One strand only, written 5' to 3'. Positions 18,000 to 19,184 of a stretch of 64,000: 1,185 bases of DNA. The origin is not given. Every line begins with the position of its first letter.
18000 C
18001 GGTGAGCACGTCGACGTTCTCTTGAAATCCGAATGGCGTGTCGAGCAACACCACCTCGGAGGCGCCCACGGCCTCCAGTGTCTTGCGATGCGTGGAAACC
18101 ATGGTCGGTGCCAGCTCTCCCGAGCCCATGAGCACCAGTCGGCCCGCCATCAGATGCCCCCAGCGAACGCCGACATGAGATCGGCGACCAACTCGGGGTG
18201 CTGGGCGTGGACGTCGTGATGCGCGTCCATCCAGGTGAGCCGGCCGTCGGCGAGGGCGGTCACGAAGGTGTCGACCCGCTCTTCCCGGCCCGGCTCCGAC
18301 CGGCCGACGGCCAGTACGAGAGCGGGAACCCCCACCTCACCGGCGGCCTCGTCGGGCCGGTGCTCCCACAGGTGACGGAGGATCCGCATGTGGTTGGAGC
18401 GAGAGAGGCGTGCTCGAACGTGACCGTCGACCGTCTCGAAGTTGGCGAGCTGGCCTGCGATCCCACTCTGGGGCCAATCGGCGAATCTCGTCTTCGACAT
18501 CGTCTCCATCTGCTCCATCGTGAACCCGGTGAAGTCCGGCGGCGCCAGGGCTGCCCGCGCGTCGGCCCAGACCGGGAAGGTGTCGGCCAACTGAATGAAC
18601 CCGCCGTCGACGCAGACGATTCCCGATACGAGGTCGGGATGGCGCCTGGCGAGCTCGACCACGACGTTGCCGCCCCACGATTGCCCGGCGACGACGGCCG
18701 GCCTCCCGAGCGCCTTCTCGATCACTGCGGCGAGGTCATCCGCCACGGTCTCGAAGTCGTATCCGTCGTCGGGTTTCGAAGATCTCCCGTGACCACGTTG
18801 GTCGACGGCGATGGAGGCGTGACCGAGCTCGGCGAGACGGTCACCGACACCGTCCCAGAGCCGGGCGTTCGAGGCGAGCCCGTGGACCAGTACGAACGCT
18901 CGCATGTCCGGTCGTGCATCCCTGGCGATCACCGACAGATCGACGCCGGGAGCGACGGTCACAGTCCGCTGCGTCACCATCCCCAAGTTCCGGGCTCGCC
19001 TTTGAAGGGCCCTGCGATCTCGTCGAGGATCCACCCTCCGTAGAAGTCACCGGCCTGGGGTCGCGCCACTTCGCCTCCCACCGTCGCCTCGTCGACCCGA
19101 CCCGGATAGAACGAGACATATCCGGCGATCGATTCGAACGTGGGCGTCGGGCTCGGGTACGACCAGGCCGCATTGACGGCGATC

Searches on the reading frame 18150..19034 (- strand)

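Call 62: search_protein_families(library=pfam, proteins=[window:18150-19034:-], max_evalue=0.001)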
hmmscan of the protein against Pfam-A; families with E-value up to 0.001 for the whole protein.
window:18150-19034:- (294 aa): 3 families
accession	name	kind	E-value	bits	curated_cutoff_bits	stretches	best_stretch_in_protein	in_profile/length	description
PF00561.26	Abhydrolase_1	-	5.6e-24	85.6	25.8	1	46-161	2-117/245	alpha/beta hydrolase fold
PF12697.13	Abhydrolase_6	-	2e-19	71.6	26.3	1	47-285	1-216/217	Alpha/beta hydrolase family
PF12146.15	Hydrolase_4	-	3.4e-19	69.5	27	1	46-148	6-112/239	Serine aminopeptidase, S33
